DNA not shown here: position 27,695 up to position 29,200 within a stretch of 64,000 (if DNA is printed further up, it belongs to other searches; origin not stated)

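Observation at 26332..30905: ExtHIJK-like operon: rhodanese lipoprotein, porin, small periplasmic protein and pentaheme cytochrome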

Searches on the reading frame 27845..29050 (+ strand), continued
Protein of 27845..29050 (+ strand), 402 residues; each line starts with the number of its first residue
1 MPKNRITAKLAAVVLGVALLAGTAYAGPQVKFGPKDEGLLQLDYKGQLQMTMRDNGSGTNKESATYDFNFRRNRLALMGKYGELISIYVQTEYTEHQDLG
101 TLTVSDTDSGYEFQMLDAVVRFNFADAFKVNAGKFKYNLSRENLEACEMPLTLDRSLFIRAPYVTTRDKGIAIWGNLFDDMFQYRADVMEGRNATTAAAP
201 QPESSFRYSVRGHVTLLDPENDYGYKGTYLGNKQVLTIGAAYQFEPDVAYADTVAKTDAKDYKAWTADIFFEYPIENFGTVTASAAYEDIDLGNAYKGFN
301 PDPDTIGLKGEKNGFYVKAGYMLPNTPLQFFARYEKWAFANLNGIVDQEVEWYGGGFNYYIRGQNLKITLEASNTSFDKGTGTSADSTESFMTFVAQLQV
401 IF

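Call 36: fold_search(model_id=the predicted structure, library=pdb)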
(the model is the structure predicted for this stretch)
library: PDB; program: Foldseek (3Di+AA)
matches with E <= 10: 713; with E <= 0.001: 155
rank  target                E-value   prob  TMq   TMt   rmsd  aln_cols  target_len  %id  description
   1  2o4v_A                2.4e-09  1.00  0.56  0.55  10.6       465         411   15  An arginine ladder in OprP mediates phosphate specific transfer across the outer membrane (released 2006-12-26)
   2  4rjx                  4.7e-09  1.00  0.56  0.54  11.6       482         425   16  Crystal structure of the OprO mutant protein F62Y/D114Y (released 2015-10-21)
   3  4rjw                  5.9e-09  1.00  0.55  0.52  11.4       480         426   16  Crystal structure of Pseudomonas aeruginosa OprO (released 2015-10-21)
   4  5nxn_A                6.5e-09  1.00  0.59  0.68   6.4       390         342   15  Structure of a L5-deletion mutant of Providencia stuartii Omp-Pst1 (released 2018-02-21)
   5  5o9c_A                1.7e-08  1.00  0.56  0.63   7.1       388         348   13  Crystal structure of Omp36 from Enterobacter aerogenes (released 2018-06-27)
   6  6rcp_A                1.8e-08  1.00  0.56  0.63   6.2       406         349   14  Crystal structure of the OmpK36 clinical isolate ST258 from Klebsiella pneumonia (released 2019-09-11)
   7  1hxu                  2.2e-08  1.00  0.55  0.63   6.9       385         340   16  OMPF PORIN MUTANT KK (released 2001-06-06)
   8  1opf_A                2.2e-08  1.00  0.55  0.63   6.9       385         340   16  THE STRUCTURE OF OMPF PORIN IN A TETRAGONAL CRYSTAL FORM (released 1995-02-07)
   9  4d64_A                2.4e-08  1.00  0.57  0.64   6.5       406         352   13  Structure of porin Omp-Pst1 from P. stuartii; the crystallographic symmetry generates a dimer of trimers. (released 2016-03-09)
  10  6ehc_A                2.5e-08  1.00  0.51  0.64   6.9       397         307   13  OmpUdeltaN (N-terminus deletion mutant of OmpU), outer membrane protein of Vibrio cholerae (released 2018-04-25)
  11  5mdo_A                2.6e-08  1.00  0.55  0.64   6.8       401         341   14  Crystal structure of in vitro folded Chitoporin VhChip from Vibrio harveyi (crystal form I) (released 2017-12-20)
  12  1gfq                  2.8e-08  1.00  0.57  0.65   6.7       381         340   16  OMPF PORIN (MUTANT R82C) (released 1996-12-07)
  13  5mdq_A                3.4e-08  1.00  0.55  0.62   6.4       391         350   14  Crystal structure of outer membrane expressed Chitoporin VhChip from Vibrio harveyi (released 2017-12-20)
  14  7fdy_C                3.7e-08  1.00  0.54  0.63   7.0       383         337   15  Structure of OmpF1 (released 2022-11-16)
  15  7eqm_A                4.3e-08  1.00  0.55  0.65   6.5       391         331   14  Apo Truncated VhChiP (Delta 1-19) (released 2022-08-10)
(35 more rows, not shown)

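Call 52: search_protein_families(library=ncbifam, proteins=[L067:11535-13739:+, L067:13752-14480:+, L055:6583-7431:+, L026:12894-15173:+, L026:15232-16035:+, L026:12350-12919:+, L026:11463-11795:+, L067:11133-11486:+, L026:11952-12233:+], max_evalue=0.00001)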
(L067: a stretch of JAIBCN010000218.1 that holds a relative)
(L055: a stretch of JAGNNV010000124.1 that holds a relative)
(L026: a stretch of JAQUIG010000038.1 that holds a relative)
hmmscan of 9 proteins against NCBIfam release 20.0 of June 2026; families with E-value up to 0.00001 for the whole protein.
L067:11535-13739:+ (735 aa): 26 families (the best 25 are shown)
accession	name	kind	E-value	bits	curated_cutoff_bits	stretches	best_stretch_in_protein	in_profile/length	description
NF012032.0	PRK15488.1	equivalog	1.1e-164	549.4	694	1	4-715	3-741/759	thiosulfate reductase PhsA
TIGR01591.1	Fdh-alpha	equivalog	3.9e-79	266.5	666.25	1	48-687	1-640/672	formate dehydrogenase subunit alpha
TIGR02166.1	dmsA_ynfE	subfamily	6.5e-76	256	777.7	2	5-366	2-397/794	DMSO/selenate family reductase complex A subunit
TIGR03479.1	DMSO_red_II_alp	subfamily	3.3e-59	200.8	984.75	3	47-283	60-304/913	molybdopterin-dependent oxidoreductase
NF011566.1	PRK14990.1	exception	5.3e-54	183.5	1600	2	5-365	15-416/814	dimethylsulfoxide reductase subunit A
NF041884.1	selenate_YnfF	exception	8.2e-53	179.4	1650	1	4-365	1-396/798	selenate/tellurate reductase subunit YnfF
NF041885.1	selenate_YnfE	exception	5.3e-51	173.4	1675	1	3-365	2-403/805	selenate/tellurate reductase subunit YnfE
NF047855.1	AssmNtatRedNasC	equivalog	1.3e-50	172.4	1100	2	45-364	20-340/708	assimilatory nitrate reductase catalytic subunit NasC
NF041714.1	arsenate_red_ArrA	equivalog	3.7e-48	164.3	1600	2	6-293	5-303/848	arsenate respiratory reductase molybdopterin-containing subunit ArrA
NF041783.2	mnquin_red_QrcB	equivalog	6.2e-47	160.2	440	1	38-548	46-529/695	menaquinone reductase molybdopterin-binding-like subunit QrcB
TIGR01553.1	formate-DH-alph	equivalog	8.2e-42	143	814.2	2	5-133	3-137/1009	formate dehydrogenase-N subunit alpha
TIGR00509.1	bisC_fam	subfamily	4.4e-41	141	1017.55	1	229-526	201-516/772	molybdopterin guanine dinucleotide-containing S/N-oxide reductase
NF011682.0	PRK15102.1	equivalog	5.4e-32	110.8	909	3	235-366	260-396/829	trimethylamine-N-oxide reductase TorA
NF010055.0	PRK13532.1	equivalog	8.6e-32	110.3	904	1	4-287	3-292/830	nitrate reductase catalytic subunit NapA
NF041513.1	formate_DH_Act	exception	5.1e-30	104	1400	2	182-285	192-294/1067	formate dehydrogenase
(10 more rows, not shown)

L067:13752-14480:+ (243 aa): 23 families
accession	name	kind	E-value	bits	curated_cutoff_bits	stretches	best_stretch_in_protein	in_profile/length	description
NF011569.0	PRK14993.1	equivalog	4e-53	180.4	416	1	3-184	43-226/244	tetrathionate reductase subunit TtrB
TIGR03149.1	cyt_nit_nrfC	equivalog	3.8e-47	160.5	377.6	1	3-179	38-215/225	cytochrome c nitrite reductase Fe-S protein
NF045797.1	DsrO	equivalog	2.1e-46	158.2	200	1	3-180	43-234/235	sulfate reduction electron transfer complex DsrMKJOP subunit DsrO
NF041715.1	arsenate_red_ArrB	equivalog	5.4e-37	127.6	450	2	3-109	2-107/233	arsenate respiratory reductase iron-sulfur subunit ArrB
TIGR03478.1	DMSO_red_II_bet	subfamily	2.1e-35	122.2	480.7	2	44-181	116-254/321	DMSO reductase family type II enzyme, iron-sulfur subunit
TIGR02951.1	DMSO_dmsB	equivalog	1.3e-34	119.6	214.1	1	4-149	2-155/161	DMSO/selenate family reductase complex B subunit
NF042979.1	EthbenzDh_ebdB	equivalog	6.6e-30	104.1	740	1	44-180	138-275/354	ethylbenzene dehydrogenase subunit beta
TIGR01582.1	FDH-beta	equivalog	7.8e-28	97.4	334.7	1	46-237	80-276/283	formate dehydrogenase subunit beta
TIGR01660.1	narH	equivalog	4.6e-25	88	524.05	1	43-148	167-273/492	nitrate reductase subunit beta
NF041782.1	mnquin_red_QrcC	equivalog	1.9e-23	83.4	400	1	4-109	1-119/239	menaquinone reductase iron-sulfur cluster-binding subunit QrcC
NF038355.1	FDH3_beta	equivalog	6.4e-23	81.7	240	1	6-123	5-123/180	formate dehydrogenase FDH3 subunit beta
NF008134.0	PRK10882.1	equivalog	6e-22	78.1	263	1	57-160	111-221/329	hydrogenase 2 operon protein HybA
NF045715.1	sulf_resp_HmcB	equivalog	9.6e-21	74.2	420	1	4-149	37-200/307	sulfate respiration complex iron-sulfur protein HmcB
NF045766.1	PhenlGlyoxDHPadI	equivalog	8.7e-18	64.3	700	1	9-143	10-134/443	NADH-dependent phenylglyoxylate dehydrogenase subunit beta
NF009408.0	PRK12769.1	equivalog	1.2e-15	56.7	1003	1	6-142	5-142/659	formate-dependent uric acid utilization protein AegA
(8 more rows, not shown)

L055:6583-7431:+ (283 aa): 3 families
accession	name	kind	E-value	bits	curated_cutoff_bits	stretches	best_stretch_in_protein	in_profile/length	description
TIGR01583.1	formate-DH-gamm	equivalog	3.5e-22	79.4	115.85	1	26-242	2-202/204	formate dehydrogenase subunit gamma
NF007558.0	PRK10179.1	equivalog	7.7e-14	51.9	339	1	37-250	18-213/217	formate dehydrogenase-N subunit gamma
NF007924.0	PRK10639.1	equivalog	6.4e-11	42.4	341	1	26-245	7-206/211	formate dehydrogenase cytochrome b556 subunit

L026:12894-15173:+ (760 aa): 27 families (the best 25 are shown)
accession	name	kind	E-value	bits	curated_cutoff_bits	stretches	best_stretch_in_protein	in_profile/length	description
NF012032.0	PRK15488.1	equivalog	1.5e-131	439.8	694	2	14-551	2-531/759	thiosulfate reductase PhsA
TIGR01591.1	Fdh-alpha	equivalog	2.5e-67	227.5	666.25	1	68-707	2-643/672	formate dehydrogenase subunit alpha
TIGR02166.1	dmsA_ynfE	subfamily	1.5e-56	192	777.7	1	15-552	1-562/794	DMSO/selenate family reductase complex A subunit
TIGR03479.1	DMSO_red_II_alp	subfamily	1e-50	172.7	984.75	1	94-303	95-306/913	molybdopterin-dependent oxidoreductase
NF041714.1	arsenate_red_ArrA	equivalog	3.4e-48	164.4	1600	2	14-312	2-304/848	arsenate respiratory reductase molybdopterin-containing subunit ArrA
NF047855.1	AssmNtatRedNasC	equivalog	5.1e-42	144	1100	2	68-345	24-304/708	assimilatory nitrate reductase catalytic subunit NasC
NF041783.2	mnquin_red_QrcB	equivalog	5.7e-40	137.2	440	1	66-503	54-466/695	menaquinone reductase molybdopterin-binding-like subunit QrcB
NF041885.1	selenate_YnfE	exception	7.4e-38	129.9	1675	2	15-309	3-311/805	selenate/tellurate reductase subunit YnfE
TIGR00509.1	bisC_fam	subfamily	1e-35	123.2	1017.55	2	238-383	191-342/772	molybdopterin guanine dinucleotide-containing S/N-oxide reductase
NF041884.1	selenate_YnfF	exception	1.1e-35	122.8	1650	2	16-309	2-304/798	selenate/tellurate reductase subunit YnfF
TIGR01553.1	formate-DH-alph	equivalog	2.4e-35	121.6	814.2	2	207-303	206-303/1009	formate dehydrogenase-N subunit alpha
NF011566.1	PRK14990.1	exception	1e-32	113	1600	1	63-309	58-324/814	dimethylsulfoxide reductase subunit A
NF010055.0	PRK13532.1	equivalog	4.8e-28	97.9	904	1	14-303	2-290/830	nitrate reductase catalytic subunit NapA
TIGR01706.1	NAPA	equivalog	5.3e-27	94.5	930.55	1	15-302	2-289/830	periplasmic nitrate reductase subunit alpha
NF011682.0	PRK15102.1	equivalog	2.8e-24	85.3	909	1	13-384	2-396/829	trimethylamine-N-oxide reductase TorA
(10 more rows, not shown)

L026:15232-16035:+ (268 aa): 25 families
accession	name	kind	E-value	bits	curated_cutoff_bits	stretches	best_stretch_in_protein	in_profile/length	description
NF011569.0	PRK14993.1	equivalog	2.9e-41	141.5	416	1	3-211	43-224/244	tetrathionate reductase subunit TtrB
NF045797.1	DsrO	equivalog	5.7e-38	130.7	200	2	101-209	118-234/235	sulfate reduction electron transfer complex DsrMKJOP subunit DsrO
NF041715.1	arsenate_red_ArrB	equivalog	1.4e-31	109.9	450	2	3-133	2-103/233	arsenate respiratory reductase iron-sulfur subunit ArrB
TIGR02951.1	DMSO_dmsB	equivalog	3.7e-31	108.3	214.1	2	100-181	78-157/161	DMSO/selenate family reductase complex B subunit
TIGR03149.1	cyt_nit_nrfC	equivalog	5.5e-31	107.7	377.6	2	100-207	108-212/225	cytochrome c nitrite reductase Fe-S protein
TIGR03478.1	DMSO_red_II_bet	subfamily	3e-27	95.4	480.7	2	40-208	106-252/321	DMSO reductase family type II enzyme, iron-sulfur subunit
NF041782.1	mnquin_red_QrcC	equivalog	3.5e-24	85.8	400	1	4-84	1-86/239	menaquinone reductase iron-sulfur cluster-binding subunit QrcC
NF042979.1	EthbenzDh_ebdB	equivalog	5.7e-23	81.3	740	1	42-208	130-274/354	ethylbenzene dehydrogenase subunit beta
TIGR01582.1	FDH-beta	equivalog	2.7e-20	72.6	334.7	1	109-189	116-194/283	formate dehydrogenase subunit beta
TIGR01660.1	narH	equivalog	1.3e-19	70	524.05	2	61-179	178-274/492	nitrate reductase subunit beta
NF008134.0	PRK10882.1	equivalog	1.7e-17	63.5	263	1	4-187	39-218/329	hydrogenase 2 operon protein HybA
NF045715.1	sulf_resp_HmcB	equivalog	1.3e-15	57.3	420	1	4-179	37-200/307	sulfate respiration complex iron-sulfur protein HmcB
NF007382.0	PRK09898.1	equivalog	1.4e-14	54.1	213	1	7-155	62-190/208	ferredoxin-like protein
NF038355.1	FDH3_beta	equivalog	2.9e-12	47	240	1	6-152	5-122/180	formate dehydrogenase FDH3 subunit beta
NF009408.0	PRK12769.1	equivalog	4.7e-11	41.5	1003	1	6-171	5-141/659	formate-dependent uric acid utilization protein AegA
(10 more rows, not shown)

L026:12350-12919:+ (190 aa): 4 families
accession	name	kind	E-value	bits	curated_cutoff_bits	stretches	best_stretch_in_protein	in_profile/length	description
NF008632.0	PRK11621.1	equivalog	1.5e-15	57.4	162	1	63-181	63-180/203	Tat proofreading chaperone DmsD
TIGR03482.1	DMSO_red_II_cha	subfamily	2.1e-14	54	152.3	1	13-186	4-185/197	DMSO reductase family type II enzyme chaperone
NF003442.0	PRK04976.1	equivalog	7e-14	52.3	132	1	62-185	71-200/211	molecular chaperone TorD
NF042981.1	EthbenzDh_ebdD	equivalog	5.1e-08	32.8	360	1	14-188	22-210/222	ethylbenzene dehydrogenase subunit delta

L026:11463-11795:+ (111 aa): 0 families

L067:11133-11486:+ (118 aa): 1 family
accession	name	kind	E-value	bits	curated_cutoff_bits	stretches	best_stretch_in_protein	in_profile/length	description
NF040942.2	hypo_ExtJ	equivalog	6e-07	29.8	52.5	1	31-72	17-58/77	selenite/tellurite reduction operon protein ExtJ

L026:11952-12233:+ (94 aa): 1 family
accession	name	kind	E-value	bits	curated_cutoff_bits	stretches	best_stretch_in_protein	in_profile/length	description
NF040942.2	hypo_ExtJ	equivalog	2.1e-15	56.9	52.5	2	1-53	1-60/77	selenite/tellurite reduction operon protein ExtJ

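Call 85: search_protein_families(library=pfam, proteins=[L005:6993-7913:-, L031:7257-8204:-, L049:7532-8437:-, L003:6950-7864:-], max_evalue=0.001)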
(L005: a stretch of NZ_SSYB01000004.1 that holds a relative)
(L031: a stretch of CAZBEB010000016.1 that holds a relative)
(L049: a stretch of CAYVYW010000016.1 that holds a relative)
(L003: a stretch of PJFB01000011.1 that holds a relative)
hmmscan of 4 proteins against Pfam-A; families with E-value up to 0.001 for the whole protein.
L005:6993-7913:- (306 aa): 2 families
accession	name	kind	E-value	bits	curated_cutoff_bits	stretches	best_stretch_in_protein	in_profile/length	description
PF03466.25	LysR_substrate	-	1.7e-21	77.1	28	1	88-288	6-201/209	LysR substrate binding domain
PF00126.33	HTH_1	-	9.3e-19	67.6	26.6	1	5-61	4-60/60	Bacterial regulatory helix-turn-helix protein, lysR family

L031:7257-8204:- (315 aa): 2 families
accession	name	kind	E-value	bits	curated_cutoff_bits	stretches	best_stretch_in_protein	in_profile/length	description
PF00126.33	HTH_1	-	2e-19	69.7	26.6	1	3-61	2-60/60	Bacterial regulatory helix-turn-helix protein, lysR family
PF03466.25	LysR_substrate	-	7.7e-16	58.5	28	1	88-288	6-202/209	LysR substrate binding domain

L049:7532-8437:- (301 aa): 3 families
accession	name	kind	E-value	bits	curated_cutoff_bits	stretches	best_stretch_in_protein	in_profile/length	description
PF00126.33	HTH_1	-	6e-21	74.6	26.6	1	2-61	1-60/60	Bacterial regulatory helix-turn-helix protein, lysR family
PF03466.25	LysR_substrate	-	1.9e-19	70.3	28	1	88-293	6-206/209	LysR substrate binding domain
PF13556.12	HTH_30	-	2.1e-05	24.7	27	1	4-58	4-57/59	PucR C-terminal helix-turn-helix domain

L003:6950-7864:- (304 aa): 2 families
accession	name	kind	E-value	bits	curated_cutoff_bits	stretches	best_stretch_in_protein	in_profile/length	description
PF03466.25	LysR_substrate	-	4.1e-20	72.5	28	1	90-289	8-202/209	LysR substrate binding domain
PF00126.33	HTH_1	-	4.9e-17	62.1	26.6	1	5-61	4-60/60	Bacterial regulatory helix-turn-helix protein, lysR family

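Call 86: search_protein_representatives(alignment_id=A1)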
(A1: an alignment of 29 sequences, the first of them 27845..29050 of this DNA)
Query: 29 sequences, 401 profile positions. Proteins with E-value up to 0.001 (for the whole library): 1188; up to 1e-10: 392; up to 1e-30: 40. The best 150 are listed.
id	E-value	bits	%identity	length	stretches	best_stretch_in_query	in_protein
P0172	5.4e-180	615.0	-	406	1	10-401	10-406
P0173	7.5e-124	430.1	-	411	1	10-401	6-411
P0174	2.3e-113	395.6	-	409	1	31-401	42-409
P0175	2.2e-105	369.3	-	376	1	26-258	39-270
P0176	3.8e-95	335.6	-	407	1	25-401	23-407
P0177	1.4e-94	333.6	-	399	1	17-400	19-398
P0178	4.8e-82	292.4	-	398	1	9-400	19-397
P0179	6.9e-75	268.8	-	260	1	14-259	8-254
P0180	1.2e-71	258.1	-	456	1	12-401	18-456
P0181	2.6e-65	237.3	-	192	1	207-400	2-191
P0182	1.1e-63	231.9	-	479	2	9-254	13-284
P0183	5.0e-62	226.5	-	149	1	253-401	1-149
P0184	3.4e-61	223.7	-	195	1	221-346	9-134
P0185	1.3e-57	211.9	-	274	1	36-281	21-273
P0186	1.6e-57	211.7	-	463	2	6-261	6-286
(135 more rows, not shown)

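Call 90: find_encoding_contigs(protein=window:27845-29050:+, flank=4000, max_places=3)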
Protein window:27845-29050:+ (402 aa): 1 contig read that carries it; 1 place shown.
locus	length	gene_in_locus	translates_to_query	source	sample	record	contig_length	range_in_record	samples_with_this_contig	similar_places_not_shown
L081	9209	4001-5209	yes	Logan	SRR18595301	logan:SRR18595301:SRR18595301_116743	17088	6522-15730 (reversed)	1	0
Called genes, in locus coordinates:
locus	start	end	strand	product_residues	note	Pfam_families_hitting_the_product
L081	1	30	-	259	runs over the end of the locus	PF00902:TatC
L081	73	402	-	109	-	PF02416:TatA_B_E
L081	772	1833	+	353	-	PF00850:Hist_deacetyl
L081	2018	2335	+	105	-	PF12840:HTH_20 (weak), PF01022:HTH_5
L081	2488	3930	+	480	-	PF00581:Rhodanese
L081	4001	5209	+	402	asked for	PF07396:Porin_O_P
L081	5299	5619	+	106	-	-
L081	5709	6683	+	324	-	PF14522:Cytochrome_C7 (faint), PF14537:Cytochrom_c3_2 (faint), PF13442:Cytochrome_CBB3 (faint), PF22113:Mtrc-MtrF_II-IV_dom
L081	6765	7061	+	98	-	-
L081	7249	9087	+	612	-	PF14522:Cytochrome_C7 (faint), PF14537:Cytochrom_c3_2 (faint)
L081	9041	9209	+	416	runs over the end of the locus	PF02085:Cytochrom_CIII (faint), PF14522:Cytochrome_C7 (faint), PF14537:Cytochrom_c3_2 (weak)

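Call 93: search_protein_families(library=pfam, proteins=[L069:11569-13764:+, L069:13769-14326:+, L069:14341-15306:+, L067:11535-13739:+, L025:11656-12468:+], max_evalue=0.00001)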
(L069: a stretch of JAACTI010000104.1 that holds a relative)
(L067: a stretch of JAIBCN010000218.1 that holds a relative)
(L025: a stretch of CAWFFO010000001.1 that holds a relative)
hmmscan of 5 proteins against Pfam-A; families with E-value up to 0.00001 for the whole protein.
L069:11569-13764:+ (732 aa): 3 families
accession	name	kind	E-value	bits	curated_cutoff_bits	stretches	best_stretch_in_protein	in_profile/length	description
PF00384.28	Molybdopterin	-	6.3e-47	160.7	24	1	100-515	1-352/353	Molybdopterin oxidoreductase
PF01568.27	Molydop_binding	-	5.8e-12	46.1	26.8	1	606-720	1-105/110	Molydopterin dinucleotide binding domain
PF04879.21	Molybdop_Fe4S4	-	2.1e-08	34.5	22.7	1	45-96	3-54/55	Molybdopterin oxidoreductase Fe4S4 domain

L069:13769-14326:+ (186 aa): 7 families
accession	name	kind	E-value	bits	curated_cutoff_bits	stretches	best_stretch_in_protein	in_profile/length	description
PF13247.11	Fer4_11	-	6.2e-28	97.4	26.2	1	54-146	6-99/100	4Fe-4S dicluster domain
PF12838.12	Fer4_7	-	3.3e-11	43.9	27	1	12-74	1-52/52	4Fe-4S dicluster domain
PF13237.11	Fer4_10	-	3.7e-11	43.2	25.5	1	55-102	6-53/53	4Fe-4S dicluster domain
PF00037.32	Fer4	-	1e-09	38.2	21.1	1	87-106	4-23/24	4Fe-4S binding domain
PF12797.12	Fer4_2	-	1.2e-09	37.9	24.5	1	83-103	2-22/22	4Fe-4S binding domain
PF13187.11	Fer4_9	-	9.4e-09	35.6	27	0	58-104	2-50/52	4Fe-4S dicluster domain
PF12837.12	Fer4_6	-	4.1e-08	33.2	25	0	89-105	7-23/24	4Fe-4S binding domain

L069:14341-15306:+ (322 aa): 2 families
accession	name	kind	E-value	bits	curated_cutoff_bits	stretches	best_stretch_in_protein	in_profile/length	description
PF03916.19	NrfD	-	1.3e-33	117.4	25.8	1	18-318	10-310/313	Polysulphide reductase, NrfD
PF14589.11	NrfD_2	-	6.6e-10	39.6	27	1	17-321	12-277/281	Polysulfide reductase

L067:11535-13739:+ (735 aa): 3 families
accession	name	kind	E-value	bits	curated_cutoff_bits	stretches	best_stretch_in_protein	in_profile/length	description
PF00384.28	Molybdopterin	-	5.8e-46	157.6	24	1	100-519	1-353/353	Molybdopterin oxidoreductase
PF04879.21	Molybdop_Fe4S4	-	2.9e-15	56.4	22.7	1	45-96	3-54/55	Molybdopterin oxidoreductase Fe4S4 domain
PF01568.27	Molydop_binding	-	9.2e-13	48.6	26.8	1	610-723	1-104/110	Molydopterin dinucleotide binding domain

L025:11656-12468:+ (271 aa): 1 family
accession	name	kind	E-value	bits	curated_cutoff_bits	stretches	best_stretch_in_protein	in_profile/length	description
PF09719.15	C_GCAxxG_C_C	-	4.3e-08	33.7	27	1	86-224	6-117/118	Putative redox-active protein (C_GCAxxG_C_C)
